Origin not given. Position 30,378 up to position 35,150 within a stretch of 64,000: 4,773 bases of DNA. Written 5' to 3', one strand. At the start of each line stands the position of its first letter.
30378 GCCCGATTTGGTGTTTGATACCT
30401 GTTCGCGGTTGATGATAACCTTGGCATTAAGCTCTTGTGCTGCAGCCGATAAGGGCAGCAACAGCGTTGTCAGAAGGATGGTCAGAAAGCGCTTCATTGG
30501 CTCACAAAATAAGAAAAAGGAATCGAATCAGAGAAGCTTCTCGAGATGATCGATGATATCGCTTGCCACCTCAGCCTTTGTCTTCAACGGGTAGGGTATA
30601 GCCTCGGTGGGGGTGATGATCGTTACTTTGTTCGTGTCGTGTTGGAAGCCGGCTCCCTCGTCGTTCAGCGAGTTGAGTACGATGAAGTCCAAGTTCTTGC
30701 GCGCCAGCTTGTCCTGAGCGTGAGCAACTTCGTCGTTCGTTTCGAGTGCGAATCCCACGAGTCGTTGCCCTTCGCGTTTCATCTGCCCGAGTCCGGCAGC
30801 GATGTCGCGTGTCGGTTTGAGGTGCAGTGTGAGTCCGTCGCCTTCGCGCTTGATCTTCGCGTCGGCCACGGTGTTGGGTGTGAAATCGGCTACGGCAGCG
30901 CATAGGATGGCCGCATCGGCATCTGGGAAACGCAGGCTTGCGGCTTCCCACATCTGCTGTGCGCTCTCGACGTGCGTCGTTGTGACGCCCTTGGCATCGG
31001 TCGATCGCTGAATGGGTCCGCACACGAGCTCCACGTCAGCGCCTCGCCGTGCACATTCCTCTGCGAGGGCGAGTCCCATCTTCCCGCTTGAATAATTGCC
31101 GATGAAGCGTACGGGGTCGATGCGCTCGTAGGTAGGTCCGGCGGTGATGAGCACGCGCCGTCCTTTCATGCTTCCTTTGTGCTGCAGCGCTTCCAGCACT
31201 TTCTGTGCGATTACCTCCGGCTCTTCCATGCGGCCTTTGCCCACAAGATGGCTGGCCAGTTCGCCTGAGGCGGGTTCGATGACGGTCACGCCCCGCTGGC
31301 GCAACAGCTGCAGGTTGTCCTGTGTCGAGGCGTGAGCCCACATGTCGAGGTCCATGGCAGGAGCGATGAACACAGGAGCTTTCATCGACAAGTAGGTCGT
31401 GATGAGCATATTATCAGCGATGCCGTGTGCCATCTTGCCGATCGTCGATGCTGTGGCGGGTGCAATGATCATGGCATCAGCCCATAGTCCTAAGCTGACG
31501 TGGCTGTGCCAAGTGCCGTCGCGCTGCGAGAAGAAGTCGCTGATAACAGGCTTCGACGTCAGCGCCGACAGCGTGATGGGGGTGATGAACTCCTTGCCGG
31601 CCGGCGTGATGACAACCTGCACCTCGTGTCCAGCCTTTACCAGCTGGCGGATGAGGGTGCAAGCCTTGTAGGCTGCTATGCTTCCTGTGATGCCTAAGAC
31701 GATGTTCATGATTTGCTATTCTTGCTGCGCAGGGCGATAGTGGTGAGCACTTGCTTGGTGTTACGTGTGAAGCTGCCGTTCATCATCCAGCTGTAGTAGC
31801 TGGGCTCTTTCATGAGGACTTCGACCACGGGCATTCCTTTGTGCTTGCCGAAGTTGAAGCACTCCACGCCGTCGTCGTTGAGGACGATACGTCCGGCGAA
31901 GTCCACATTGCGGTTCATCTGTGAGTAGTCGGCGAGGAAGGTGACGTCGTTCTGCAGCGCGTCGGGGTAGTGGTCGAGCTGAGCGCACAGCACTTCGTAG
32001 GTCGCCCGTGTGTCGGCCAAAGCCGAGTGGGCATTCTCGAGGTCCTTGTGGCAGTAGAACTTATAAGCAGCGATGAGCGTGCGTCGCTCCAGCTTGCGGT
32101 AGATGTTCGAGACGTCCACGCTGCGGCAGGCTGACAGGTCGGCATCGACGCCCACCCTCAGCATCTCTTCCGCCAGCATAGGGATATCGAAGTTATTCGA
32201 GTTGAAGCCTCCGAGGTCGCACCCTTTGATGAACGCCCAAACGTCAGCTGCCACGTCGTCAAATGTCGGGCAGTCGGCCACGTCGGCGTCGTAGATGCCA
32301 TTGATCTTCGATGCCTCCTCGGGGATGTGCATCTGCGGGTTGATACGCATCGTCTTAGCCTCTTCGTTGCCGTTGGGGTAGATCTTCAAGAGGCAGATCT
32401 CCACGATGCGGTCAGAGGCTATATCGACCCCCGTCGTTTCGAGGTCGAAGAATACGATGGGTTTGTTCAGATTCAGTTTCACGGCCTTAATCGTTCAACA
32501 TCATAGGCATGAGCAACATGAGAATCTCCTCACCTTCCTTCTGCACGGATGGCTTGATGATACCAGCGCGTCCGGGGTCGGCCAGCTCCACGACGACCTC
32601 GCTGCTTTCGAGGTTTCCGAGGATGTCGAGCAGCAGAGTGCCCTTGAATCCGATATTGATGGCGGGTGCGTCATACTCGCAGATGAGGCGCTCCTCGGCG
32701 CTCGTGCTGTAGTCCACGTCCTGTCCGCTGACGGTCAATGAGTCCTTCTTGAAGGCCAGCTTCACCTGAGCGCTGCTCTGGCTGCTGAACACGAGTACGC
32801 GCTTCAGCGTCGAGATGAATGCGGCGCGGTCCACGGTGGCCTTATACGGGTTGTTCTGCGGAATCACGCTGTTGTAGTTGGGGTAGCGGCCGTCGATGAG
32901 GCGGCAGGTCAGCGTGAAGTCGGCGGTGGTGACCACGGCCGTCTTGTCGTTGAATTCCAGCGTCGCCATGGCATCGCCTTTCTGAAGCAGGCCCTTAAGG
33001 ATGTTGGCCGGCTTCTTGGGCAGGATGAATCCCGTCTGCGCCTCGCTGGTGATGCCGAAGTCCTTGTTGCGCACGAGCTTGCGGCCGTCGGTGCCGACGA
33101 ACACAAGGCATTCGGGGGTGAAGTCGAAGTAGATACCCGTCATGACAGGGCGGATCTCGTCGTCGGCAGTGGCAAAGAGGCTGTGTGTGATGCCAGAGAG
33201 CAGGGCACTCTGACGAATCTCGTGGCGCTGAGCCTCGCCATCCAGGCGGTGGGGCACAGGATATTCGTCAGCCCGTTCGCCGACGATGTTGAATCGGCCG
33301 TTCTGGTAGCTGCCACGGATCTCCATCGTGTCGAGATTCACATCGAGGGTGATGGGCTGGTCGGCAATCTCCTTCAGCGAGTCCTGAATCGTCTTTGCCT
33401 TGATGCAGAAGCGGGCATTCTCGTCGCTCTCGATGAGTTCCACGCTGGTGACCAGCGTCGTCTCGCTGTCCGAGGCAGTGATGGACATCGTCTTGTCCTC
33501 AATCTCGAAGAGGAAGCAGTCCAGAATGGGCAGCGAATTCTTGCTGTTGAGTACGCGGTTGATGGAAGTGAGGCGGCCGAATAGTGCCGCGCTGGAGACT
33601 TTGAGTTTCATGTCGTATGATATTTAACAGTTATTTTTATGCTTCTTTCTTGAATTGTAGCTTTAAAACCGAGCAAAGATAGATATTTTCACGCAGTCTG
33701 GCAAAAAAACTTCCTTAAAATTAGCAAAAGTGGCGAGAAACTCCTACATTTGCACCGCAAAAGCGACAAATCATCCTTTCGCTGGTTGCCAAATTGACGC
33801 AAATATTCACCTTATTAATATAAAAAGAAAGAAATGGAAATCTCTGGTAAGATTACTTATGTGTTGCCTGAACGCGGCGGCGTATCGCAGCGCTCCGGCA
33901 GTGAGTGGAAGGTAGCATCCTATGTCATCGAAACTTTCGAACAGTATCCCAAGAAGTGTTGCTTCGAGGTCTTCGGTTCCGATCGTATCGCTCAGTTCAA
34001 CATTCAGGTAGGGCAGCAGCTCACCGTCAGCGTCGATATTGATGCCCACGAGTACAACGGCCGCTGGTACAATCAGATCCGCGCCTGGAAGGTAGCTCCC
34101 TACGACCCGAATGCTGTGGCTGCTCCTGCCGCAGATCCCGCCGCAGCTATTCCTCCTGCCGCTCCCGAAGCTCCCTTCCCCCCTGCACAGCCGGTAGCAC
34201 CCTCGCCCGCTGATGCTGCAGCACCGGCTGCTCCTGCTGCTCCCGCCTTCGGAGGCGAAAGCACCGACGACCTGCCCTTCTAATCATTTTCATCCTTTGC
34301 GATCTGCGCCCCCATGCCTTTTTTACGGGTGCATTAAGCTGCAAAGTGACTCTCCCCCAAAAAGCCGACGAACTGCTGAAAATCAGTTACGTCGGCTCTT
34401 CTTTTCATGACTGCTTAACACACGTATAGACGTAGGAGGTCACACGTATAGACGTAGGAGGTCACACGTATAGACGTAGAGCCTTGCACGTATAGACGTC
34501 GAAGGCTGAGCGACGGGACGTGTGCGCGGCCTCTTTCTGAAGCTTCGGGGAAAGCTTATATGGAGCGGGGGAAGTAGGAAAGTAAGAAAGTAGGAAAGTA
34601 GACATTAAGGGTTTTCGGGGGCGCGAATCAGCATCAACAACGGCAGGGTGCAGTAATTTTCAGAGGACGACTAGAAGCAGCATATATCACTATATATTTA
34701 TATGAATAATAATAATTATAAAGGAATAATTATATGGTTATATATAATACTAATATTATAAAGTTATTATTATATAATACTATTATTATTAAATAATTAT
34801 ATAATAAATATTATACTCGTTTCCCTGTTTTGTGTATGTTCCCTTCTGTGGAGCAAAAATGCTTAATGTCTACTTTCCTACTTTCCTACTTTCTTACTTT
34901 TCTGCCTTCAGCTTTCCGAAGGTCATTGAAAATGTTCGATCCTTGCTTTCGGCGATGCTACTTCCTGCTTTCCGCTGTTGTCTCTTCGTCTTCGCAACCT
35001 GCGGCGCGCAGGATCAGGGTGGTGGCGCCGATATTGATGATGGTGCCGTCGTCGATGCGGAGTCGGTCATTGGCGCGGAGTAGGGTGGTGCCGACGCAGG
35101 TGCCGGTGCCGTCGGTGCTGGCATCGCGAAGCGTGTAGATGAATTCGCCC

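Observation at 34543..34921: About 380-bp inverted-repeat structure enclosing a ~135-bp, almost pure A/T core between convergent genes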

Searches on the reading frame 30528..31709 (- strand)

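Call 7: search_protein_families(library=pfam, proteins=[window:30528-31709:-])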
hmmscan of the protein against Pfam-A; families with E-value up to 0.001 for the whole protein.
window:30528-31709:- (393 aa): 3 families
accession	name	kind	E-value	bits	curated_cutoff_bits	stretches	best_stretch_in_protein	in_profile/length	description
PF04127.22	DFP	-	8.2e-69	231.6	22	1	181-365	1-186/186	DNA/pantothenate metabolism flavoprotein C-terminal domain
PF02441.25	Flavoprotein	-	5.4e-36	124.1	22.7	1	1-175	1-162/162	Flavoprotein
PF13579.12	Glyco_trans_4_4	-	0.00043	21.1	29.7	0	214-262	9-60/158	Glycosyl transferase 4-like domain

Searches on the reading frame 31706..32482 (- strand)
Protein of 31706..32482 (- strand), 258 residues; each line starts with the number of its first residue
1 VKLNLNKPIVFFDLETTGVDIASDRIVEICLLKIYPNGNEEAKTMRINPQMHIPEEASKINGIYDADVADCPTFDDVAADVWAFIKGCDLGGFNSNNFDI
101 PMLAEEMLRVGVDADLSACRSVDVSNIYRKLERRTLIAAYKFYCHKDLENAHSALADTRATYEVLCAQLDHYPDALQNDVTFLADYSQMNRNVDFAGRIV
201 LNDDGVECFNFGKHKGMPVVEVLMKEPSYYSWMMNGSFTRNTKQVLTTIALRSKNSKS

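Call 7: search_protein_families(library=pfam, proteins=[window:31706-32482:-])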
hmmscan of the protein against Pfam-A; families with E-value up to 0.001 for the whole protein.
window:31706-32482:- (258 aa): 3 families
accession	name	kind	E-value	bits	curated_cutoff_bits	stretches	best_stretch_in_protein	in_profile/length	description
PF00929.31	RNase_T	-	8.5e-22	78.9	24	1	10-165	1-164/164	Exonuclease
PF20600.3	ExoX-like_C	-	3.4e-08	33.2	26.5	1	209-235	1-27/30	Exodeoxyribonuclease X-like C-terminal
PF13482.12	RNase_H_2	-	0.00038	20.9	22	0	10-133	1-101/165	RNase_H superfamily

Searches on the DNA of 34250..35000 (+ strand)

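Call 83: search_dna_similar(query=window:34400-34960:+, collection=plasmids, mode=distant, max_evalue=0.001, max_rows=10)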
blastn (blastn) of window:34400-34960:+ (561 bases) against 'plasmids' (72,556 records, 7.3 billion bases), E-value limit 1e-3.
Records with a match: 2; places in all: 2; records where one place covers at least 80% of the query: 0.
Best place of each record, by identity: 60-80% 2.
By first word of the organism name: Phocaeicola 2.
By predicted mobility (MOB-suite, as given by PLSDB): non-mobilizable 2.
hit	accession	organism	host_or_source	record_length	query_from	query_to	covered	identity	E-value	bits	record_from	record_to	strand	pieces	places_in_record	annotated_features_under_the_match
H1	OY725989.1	Phocaeicola massiliensis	-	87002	21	92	13%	79.7%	1e-3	53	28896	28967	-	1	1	record has no annotation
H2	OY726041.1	Phocaeicola massiliensis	-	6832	21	92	13%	79.7%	1e-3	53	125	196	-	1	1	record has no annotation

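Call 84: search_dna_similar(query=window:34400-34960:+, collection=phages, mode=distant, max_evalue=0.001, max_rows=10)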
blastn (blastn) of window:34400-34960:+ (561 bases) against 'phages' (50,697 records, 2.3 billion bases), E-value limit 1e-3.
No match.

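Call 85: get_annotated_region(hit=H2, flank=1500)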
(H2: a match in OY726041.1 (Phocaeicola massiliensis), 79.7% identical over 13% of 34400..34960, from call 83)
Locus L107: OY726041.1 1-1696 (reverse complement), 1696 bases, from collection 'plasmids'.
description: Phocaeicola massiliensis strain Bacteroides massiliensis TSDC17.2-1.1 genome assembly, plasmid: 67
organism: Phocaeicola massiliensis (NCBI taxid 204516)
taxonomy: Bacteria; Bacteroidota; Bacteroidia; Bacteroidales; Bacteroidaceae; Phocaeicola; Phocaeicola massiliensis
host: -; source: -; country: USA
typing (MOB-suite, as given by PLSDB): non-mobilizable
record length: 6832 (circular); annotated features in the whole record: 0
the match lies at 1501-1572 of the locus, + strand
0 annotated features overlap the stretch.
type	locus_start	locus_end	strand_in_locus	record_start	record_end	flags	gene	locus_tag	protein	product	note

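Call 104: search_rna_families(source=window, start=34250, end=35000, threshold=evalue, max_evalue=1)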
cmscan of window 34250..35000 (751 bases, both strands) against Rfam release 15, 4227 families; matches with E-value up to 1: 0.
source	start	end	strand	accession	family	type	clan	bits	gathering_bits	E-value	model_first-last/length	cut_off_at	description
